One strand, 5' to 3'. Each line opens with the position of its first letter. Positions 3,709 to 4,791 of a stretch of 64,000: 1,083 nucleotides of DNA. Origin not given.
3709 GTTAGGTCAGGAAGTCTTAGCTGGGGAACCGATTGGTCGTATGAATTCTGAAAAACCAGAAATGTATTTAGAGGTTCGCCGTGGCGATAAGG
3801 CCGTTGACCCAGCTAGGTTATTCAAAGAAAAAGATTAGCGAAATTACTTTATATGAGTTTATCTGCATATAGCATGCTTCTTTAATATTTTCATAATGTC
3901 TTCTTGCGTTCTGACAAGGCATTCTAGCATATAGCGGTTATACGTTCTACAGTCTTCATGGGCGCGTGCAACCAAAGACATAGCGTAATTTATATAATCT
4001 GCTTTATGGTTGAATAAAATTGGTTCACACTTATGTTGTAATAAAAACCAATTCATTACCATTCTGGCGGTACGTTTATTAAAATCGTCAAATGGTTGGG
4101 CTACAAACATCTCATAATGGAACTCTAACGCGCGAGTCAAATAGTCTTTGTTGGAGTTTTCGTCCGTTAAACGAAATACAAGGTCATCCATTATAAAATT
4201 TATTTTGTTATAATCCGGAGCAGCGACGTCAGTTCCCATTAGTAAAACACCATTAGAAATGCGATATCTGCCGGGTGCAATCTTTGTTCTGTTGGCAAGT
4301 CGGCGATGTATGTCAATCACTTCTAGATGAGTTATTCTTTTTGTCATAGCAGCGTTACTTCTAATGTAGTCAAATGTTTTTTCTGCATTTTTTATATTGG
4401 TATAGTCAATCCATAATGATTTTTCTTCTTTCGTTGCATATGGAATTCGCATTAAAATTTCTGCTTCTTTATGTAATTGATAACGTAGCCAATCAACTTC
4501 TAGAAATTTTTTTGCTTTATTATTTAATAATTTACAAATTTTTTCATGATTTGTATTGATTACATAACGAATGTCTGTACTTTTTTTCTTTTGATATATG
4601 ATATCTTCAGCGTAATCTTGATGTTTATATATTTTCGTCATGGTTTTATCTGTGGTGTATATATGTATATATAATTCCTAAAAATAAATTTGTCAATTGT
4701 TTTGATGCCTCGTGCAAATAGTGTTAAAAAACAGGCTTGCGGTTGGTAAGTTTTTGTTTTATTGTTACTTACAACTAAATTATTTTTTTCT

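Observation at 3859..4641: Fic/Doc-fold protein with the catalytic His replaced by Gln and a Doc-like NKR signature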

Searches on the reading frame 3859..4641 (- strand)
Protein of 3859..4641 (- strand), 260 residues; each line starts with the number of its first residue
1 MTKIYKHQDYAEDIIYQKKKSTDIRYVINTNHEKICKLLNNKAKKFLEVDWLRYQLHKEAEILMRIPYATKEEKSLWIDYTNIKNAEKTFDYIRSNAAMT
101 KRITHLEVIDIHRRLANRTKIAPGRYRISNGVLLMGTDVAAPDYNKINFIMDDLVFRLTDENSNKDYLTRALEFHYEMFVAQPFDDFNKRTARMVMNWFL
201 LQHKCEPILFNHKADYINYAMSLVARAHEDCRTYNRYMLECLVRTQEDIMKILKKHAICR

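Call 3: search_protein_families(library=pfam, proteins=[window:3859-4641:-], max_evalue=10)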
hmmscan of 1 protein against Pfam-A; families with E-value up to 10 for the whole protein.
window:3859-4641:- (260 aa): 1 family
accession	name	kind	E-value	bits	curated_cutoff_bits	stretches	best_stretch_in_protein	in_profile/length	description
PF02661.23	Fic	-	7.1e-12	46.4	24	1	104-200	3-93/93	Fic/DOC family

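Call 4: search_protein_families(library=ncbifam, proteins=[window:3859-4641:-], max_evalue=10)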
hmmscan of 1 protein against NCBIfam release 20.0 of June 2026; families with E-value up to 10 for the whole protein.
window:3859-4641:- (260 aa): 4 families
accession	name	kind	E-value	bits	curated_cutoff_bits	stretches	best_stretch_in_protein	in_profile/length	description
NF041381.1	XopAC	subfamily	5.9e-05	22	450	1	138-214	343-425/451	XopAC/AvrAC family type III secretion system effector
TIGR02613.1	mob_myst_B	hypoth_equivalog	0.00032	20.6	124.4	1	83-210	28-151/186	mobile mystery protein B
NF046030.1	ProtAdlyltaseSoFic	equivalog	0.013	14.4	550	1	161-247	172-264/361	protein adenylyltransferase Fic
NF010267.0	PRK13713.1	equivalog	0.11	12.7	104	1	231-255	63-87/127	conjugal transfer relaxosome DNA-binding protein TraM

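Call 5: search_solved_structures(query=window:3859-4641:-, max_evalue=10, show_alignments=3)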
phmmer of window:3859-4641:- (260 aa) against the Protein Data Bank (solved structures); distinct sequences matched with E-value up to 10: 17.
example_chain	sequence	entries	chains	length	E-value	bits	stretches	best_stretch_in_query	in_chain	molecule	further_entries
6zmd_B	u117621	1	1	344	9.1e-10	41.5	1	100-250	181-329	Protein adenylyltransferase FICD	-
6i7g_A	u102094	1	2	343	1.1e-09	41.3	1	92-250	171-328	Adenosine monophosphate-protein transferase FICD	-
4u04_A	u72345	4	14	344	1.1e-09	41.3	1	92-250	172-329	Adenosine monophosphate-protein transferase FICD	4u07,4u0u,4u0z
6i7i_A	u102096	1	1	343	1.1e-09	41.3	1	99-250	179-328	Adenosine monophosphate-protein transferase FICD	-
4u0s_A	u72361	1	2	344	1.1e-09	41.2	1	99-250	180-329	Adenosine monophosphate-protein transferase FICD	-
6i7h_A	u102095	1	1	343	1.2e-09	41.2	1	99-250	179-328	Adenosine monophosphate-protein transferase FICD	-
6i7j_A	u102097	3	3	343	1.2e-09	41.1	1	99-250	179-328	Adenosine monophosphate-protein transferase FICD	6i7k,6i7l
7b7z_A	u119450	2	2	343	1.6e-09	40.7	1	99-250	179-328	Protein adenylyltransferase FICD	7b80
9yz5_A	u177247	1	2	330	1.7e-09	40.6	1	92-248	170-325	Protein adenylyltransferase FICD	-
5jj6_A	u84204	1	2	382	5.6e-09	38.9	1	105-239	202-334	Adenosine monophosphate-protein transferase FICD homolog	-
5jj7_A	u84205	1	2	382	5.6e-09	38.9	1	105-239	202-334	Adenosine monophosphate-protein transferase FICD homolog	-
4rgl_A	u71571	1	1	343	0.00014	24.5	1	110-242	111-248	Filamentation induced by cAMP protein Fic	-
4x2c_A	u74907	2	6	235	0.00042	23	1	85-204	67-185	Fic family protein putative filamentation induced by cAMP protein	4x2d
4x2e_A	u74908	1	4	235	0.00042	22.9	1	85-204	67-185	Fic family protein putative filamentation induced by cAMP protein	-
3cuc_A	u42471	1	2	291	0.014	17.9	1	170-221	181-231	Protein of unknown function with a Fic domain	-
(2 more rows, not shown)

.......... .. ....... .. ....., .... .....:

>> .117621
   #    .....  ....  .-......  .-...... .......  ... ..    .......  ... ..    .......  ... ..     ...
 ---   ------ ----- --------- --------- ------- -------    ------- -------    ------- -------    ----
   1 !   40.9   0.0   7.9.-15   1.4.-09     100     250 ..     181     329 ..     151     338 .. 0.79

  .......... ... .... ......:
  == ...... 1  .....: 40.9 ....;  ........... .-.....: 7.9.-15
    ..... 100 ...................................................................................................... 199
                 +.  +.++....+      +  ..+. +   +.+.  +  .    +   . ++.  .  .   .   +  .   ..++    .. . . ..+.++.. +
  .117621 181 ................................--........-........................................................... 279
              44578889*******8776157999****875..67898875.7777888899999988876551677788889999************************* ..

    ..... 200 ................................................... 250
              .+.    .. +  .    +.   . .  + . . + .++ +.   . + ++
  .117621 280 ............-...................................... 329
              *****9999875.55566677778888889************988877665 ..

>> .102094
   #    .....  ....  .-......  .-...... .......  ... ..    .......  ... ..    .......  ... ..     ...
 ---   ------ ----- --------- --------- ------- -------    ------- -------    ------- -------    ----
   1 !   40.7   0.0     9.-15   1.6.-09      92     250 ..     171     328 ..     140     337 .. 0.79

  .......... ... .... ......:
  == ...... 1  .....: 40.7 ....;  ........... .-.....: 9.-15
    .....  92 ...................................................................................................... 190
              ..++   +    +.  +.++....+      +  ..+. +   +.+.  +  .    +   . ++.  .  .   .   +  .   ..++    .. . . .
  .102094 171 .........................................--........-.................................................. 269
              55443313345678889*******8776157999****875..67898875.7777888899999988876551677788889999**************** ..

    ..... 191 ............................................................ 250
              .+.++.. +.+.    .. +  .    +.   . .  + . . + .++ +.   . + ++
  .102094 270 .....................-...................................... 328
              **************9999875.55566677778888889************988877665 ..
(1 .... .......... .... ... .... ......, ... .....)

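Call 6: find_homologous_proteins(query=window:3859-4641:-, max_evalue=0.001)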
Query window:3859-4641:- (260 aa): 20 proteins with E <= 0.001 among 256 candidates.
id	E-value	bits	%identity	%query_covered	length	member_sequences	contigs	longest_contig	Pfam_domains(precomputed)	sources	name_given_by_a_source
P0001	4.8e-171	585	99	100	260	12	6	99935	PF02661.24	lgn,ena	-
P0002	1.3e-138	478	78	100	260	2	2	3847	PF02661.24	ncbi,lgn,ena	-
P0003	1.7e-134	465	77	100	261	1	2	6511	PF02661.24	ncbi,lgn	-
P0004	7.1e-134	463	77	99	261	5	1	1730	PF02661.24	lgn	-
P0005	1.5e-121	422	72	100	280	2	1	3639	PF02661.24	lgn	-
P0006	1.2e-117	410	69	100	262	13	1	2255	PF02661.24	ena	-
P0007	7.8e-117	407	69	99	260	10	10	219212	PF02661.24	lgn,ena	-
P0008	2.1e-111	389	66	100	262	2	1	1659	PF02661.24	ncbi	-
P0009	5.5e-110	385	69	97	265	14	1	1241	PF02661.24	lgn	-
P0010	2.0e-106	373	65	95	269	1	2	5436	PF02661.24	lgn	-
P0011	2.9e-103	363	63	99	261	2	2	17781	PF02661.24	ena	-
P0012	5.8e-44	168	40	90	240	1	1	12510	PF02661.24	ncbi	-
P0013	1.2e-38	151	34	98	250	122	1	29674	PF02661.24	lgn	-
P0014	6.2e-37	145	39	77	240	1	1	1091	PF02661.24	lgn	-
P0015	3.2e-35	140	34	92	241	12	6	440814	PF02661.24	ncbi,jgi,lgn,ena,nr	ncbi:MAG: Fic family protein [Alphaproteobacteria bacterium]|nr:Fic family protein [Alphaproteobacte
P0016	1.1e-34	138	43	68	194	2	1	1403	PF02661.24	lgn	-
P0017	5.4e-34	136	37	89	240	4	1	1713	PF02661.24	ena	-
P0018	1.7e-31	127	33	98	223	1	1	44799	PF02661.24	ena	-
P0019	5.9e-29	119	35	85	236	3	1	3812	PF02661.24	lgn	-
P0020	2.0e-26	111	42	49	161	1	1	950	PF02661.24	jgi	jgi:Fic family protein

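Call 12: find_encoding_contigs(protein=P0015, flank=6000, max_places=4)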
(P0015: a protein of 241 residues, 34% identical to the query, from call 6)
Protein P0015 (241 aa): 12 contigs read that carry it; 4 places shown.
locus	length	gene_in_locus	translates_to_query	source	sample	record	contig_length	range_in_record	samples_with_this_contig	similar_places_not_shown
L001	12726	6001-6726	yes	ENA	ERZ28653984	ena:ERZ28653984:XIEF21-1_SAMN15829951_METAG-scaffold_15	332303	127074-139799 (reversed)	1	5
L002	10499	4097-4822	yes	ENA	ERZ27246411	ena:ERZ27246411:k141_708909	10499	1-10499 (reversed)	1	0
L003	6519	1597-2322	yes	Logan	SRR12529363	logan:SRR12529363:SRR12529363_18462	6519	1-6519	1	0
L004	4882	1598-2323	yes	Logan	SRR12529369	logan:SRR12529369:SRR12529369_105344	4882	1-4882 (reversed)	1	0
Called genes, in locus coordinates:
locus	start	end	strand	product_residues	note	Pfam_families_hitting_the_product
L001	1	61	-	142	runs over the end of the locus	-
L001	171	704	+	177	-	-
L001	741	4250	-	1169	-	PF01855:POR_N, PF17147:PFOR_II, PF01558:POR, PF10371:EKR, PF00037:Fer4 (weak), PF12838:Fer4_7, PF13183:Fer4_8 (weak), PF02775:TPP_enzyme_C, +5 more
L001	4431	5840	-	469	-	PF22694:CtpB_N-like, PF00595:PDZ, PF13180:PDZ_2, PF17820:PDZ_6, PF03572:Peptidase_S41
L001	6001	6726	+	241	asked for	PF02661:Fic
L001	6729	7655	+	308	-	PF01636:APH, PF19974:TCAD9 (weak)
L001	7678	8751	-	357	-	PF11932:DUF3450 (faint), PF08614:ATG16 (faint), PF01551:Peptidase_M23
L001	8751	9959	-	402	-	PF00579:tRNA-synt_1b, PF22421:SYY_C-terminal, PF01479:S4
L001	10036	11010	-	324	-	-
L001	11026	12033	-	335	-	-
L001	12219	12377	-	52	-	-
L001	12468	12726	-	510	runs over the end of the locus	PF00691:OmpA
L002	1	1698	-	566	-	?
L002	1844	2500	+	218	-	PF00574:CLP_protease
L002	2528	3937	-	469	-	PF22694:CtpB_N-like, PF00595:PDZ, PF13180:PDZ_2, PF17820:PDZ_6, PF03572:Peptidase_S41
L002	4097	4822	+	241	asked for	PF02661:Fic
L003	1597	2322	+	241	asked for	PF02661:Fic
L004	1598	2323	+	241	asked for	PF02661:Fic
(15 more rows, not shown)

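Call 13: find_encoding_contigs(protein=P0007, flank=6000, max_places=3)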
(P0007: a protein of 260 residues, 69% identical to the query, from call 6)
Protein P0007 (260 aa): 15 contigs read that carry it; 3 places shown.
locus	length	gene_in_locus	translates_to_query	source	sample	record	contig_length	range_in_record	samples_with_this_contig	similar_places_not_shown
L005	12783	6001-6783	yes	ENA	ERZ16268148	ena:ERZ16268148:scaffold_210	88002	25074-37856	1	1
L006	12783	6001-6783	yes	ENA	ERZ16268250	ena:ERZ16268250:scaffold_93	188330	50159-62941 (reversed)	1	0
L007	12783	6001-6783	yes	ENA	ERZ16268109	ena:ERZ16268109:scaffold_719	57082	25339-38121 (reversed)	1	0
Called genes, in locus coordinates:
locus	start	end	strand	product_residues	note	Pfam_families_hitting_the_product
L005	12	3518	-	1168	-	PF01855:POR_N, PF17147:PFOR_II, PF01558:POR, PF10371:EKR, PF00037:Fer4 (weak), PF12837:Fer4_6 (weak), PF12838:Fer4_7, PF02775:TPP_enzyme_C, +5 more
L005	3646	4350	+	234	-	PF00574:CLP_protease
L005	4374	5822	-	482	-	PF22694:CtpB_N-like, PF00595:PDZ, PF13180:PDZ_2, PF17820:PDZ_6, PF03572:Peptidase_S41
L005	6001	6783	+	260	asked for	PF02661:Fic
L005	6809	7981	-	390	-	PF11932:DUF3450 (faint), PF24161:CCDC39 (faint), PF01551:Peptidase_M23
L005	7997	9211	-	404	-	PF00579:tRNA-synt_1b, PF22421:SYY_C-terminal, PF01479:S4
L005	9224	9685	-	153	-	-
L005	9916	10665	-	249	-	PF13505:OMP_b-brl, PF02462:Opacity (weak)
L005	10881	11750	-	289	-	PF25025:EF-Ts_N (weak), PF00889:EF_TS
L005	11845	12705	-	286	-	PF00318:Ribosomal_S2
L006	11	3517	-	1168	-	PF01855:POR_N, PF17147:PFOR_II, PF01558:POR, PF10371:EKR, PF00037:Fer4 (weak), PF12837:Fer4_6 (weak), PF12838:Fer4_7, PF02775:TPP_enzyme_C, +5 more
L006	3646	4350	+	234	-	PF00574:CLP_protease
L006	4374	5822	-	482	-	PF22694:CtpB_N-like, PF00595:PDZ, PF13180:PDZ_2, PF17820:PDZ_6, PF03572:Peptidase_S41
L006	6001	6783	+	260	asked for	PF02661:Fic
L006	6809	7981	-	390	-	PF11932:DUF3450 (faint), PF24161:CCDC39 (faint), PF01551:Peptidase_M23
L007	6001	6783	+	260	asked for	PF02661:Fic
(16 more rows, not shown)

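Call 14: find_related_loci(query=A1, collection=genome_contigs, flank=6000)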
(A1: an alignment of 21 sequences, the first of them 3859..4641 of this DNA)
Query A1 (260 aa) in genome_contigs; peptide patterns used: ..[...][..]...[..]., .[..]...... (x = any residue, [..] = any of these).
110 stretches matched a pattern; 91 encode a relative of the query (tblastn E <= 1e-3); the best 80 are kept; 80 distinct loci.
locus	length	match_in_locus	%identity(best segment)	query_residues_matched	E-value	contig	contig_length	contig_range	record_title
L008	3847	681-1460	78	1-260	2e-148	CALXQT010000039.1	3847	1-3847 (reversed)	MAG: uncultured Alphaproteobacteria bacterium isolate E20__bin73 genome assembly, contig: E20__k127_2953134, whole genom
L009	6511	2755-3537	77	1-260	3e-141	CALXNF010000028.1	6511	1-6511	MAG: uncultured Alphaproteobacteria bacterium isolate E02__bin305 genome assembly, contig: E02__k127_353138, whole genom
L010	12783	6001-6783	77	1-260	6e-140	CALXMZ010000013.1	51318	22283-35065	MAG: uncultured Alphaproteobacteria bacterium isolate E02__bin298 genome assembly, contig: E02__k127_6035570, whole geno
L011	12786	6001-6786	70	1-260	3e-125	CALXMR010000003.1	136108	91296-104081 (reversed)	MAG: uncultured Alphaproteobacteria bacterium isolate BRZ_MA__bin39 genome assembly, contig: BRZ_MA__NODE_145_length_136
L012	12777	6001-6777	69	4-260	1e-122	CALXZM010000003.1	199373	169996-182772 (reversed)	MAG: uncultured Alphaproteobacteria bacterium isolate BRZ_LB__bin18 genome assembly, contig: BRZ_LB__NODE_51_length_1993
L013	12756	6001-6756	69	9-259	4e-115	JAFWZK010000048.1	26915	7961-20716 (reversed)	MAG: Alphaproteobacteria bacterium isolate RGIG6210 Sheep_Rectum-2__c743690, whole genome shotgun sequence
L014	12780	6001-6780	63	1-258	5e-111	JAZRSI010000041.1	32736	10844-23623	MAG: Candidatus Enterousia sp. isolate T1900045347_YK20190037.MAGScoT_cleanbin_000032 SGB_6723_k141_1863090, whole genom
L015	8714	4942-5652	40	20-258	2e-53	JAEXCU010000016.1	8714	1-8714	MAG: Proteobacteria bacterium isolate OH_HBB_125 k127_295594, whole genome shotgun sequence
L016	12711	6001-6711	40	20-258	1e-52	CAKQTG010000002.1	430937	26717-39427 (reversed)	MAG: uncultured Alphaproteobacteria bacterium isolate REFINED_METABAT215_TOP10_CONTIGS_1500_ASSEMBLY_K77_MERGED__Hadza_M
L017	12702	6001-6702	40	20-255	3e-52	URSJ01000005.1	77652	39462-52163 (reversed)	uncultured Rickettsiales bacterium isolate UMGS1304 genome assembly, contig: NODE_46_length_77652_cov_7.30148, whole gen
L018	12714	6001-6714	39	20-258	2e-50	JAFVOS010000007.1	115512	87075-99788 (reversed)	MAG: Alphaproteobacteria bacterium isolate RGIG5256 Sheep_Colon-1__c548000, whole genome shotgun sequence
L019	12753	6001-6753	39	9-255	5e-52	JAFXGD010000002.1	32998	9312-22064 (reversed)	MAG: Alphaproteobacteria bacterium isolate RGIG6385 Sheep_Rectum-5__c6411, whole genome shotgun sequence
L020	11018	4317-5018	40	20-255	7e-50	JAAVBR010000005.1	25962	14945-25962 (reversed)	MAG: bacterium isolate Mgla_MAG_4-bin_5 c_000000038718, whole genome shotgun sequence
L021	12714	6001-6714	38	20-258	3e-48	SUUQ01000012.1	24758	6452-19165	MAG: Alphaproteobacteria bacterium isolate SIG50 NODE_39445_length_24758_cov_6.845114, whole genome shotgun sequence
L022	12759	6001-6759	37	9-258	6e-45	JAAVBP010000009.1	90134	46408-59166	MAG: bacterium isolate Mgla_MAG_35-bin_11 c_000000131200, whole genome shotgun sequence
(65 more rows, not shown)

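Call 15: search_protein_representatives(protein=window:3859-4641:-)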
Query: 260 residues. Proteins with E-value up to 0.001 (for the whole library): 447; up to 1e-10: 45; up to 1e-30: 8. The best 150 are listed.
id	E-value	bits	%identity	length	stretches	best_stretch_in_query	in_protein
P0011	9.2e-104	362.5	64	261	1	1-258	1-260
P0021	1.5e-48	181.7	44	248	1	22-255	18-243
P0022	2.8e-48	180.8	41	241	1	20-256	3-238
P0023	5.3e-38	147.1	42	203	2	126-255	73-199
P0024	2.3e-36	141.8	39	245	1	19-256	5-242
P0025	6.3e-36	140.3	40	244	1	42-257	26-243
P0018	5.4e-32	127.4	39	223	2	167-256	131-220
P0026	4.2e-31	124.5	36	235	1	28-254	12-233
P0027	2.9e-30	121.8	34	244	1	43-255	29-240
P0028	2.9e-30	121.8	42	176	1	85-256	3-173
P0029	3.3e-30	121.6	36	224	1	23-254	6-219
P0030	3.6e-29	118.2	93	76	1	1-60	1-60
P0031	7.7e-28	113.9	33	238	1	18-250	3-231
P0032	1.1e-27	113.3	32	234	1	42-254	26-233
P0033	1.5e-27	112.9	34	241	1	55-255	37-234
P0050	3.1e-17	79.1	34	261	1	78-252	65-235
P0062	3.2e-11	59.4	29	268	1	50-241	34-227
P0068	3.1e-09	52.9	30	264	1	83-247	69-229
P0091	1.2e-07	47.8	27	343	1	71-255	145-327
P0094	1.9e-07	47.1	41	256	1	103-209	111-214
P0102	3.8e-07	46.1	32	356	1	79-224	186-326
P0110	5.7e-07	45.5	36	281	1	90-241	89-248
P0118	8.8e-07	44.9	34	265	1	167-256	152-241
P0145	4.6e-06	42.5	25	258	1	56-255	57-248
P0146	4.6e-06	42.5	29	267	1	110-246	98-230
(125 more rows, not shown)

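Call 17: predict_structure(alignment_id=A1)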
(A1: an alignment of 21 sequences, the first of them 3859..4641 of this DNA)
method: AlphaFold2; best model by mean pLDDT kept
length: 260 residues; sequences in the alignment: 21
mean_pLDDT: 86.3   pTM: 0.85
mean pLDDT of the five models: 86.3, 85.7, 84.6, 83.3, 83.1
residues with pLDDT >= 90: 148; 70-90: 83; 50-70: 19; < 50: 10
segments of 3 or more residues with pLDDT < 50: 1-7, 258-260
pLDDT, mean of each block of 10 residues (from residue 1): 50 75 87 88 65 86 73 74 92 92 97 95 91 82 93 97 94 96 93 97 94 89 93 95 92 66
secondary structure, 60 per line:
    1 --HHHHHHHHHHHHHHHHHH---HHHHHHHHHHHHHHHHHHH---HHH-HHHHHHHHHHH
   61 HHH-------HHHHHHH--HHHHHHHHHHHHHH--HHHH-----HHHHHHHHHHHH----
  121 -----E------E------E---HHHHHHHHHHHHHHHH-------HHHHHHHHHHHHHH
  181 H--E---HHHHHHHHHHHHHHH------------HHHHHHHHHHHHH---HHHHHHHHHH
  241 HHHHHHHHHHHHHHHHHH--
elements in order: H3-20 H24-42 H50-63 H71-77 H80-93 H96-99 H105-116 H144-159 H167-181 H188-202 H215-227 H231-258
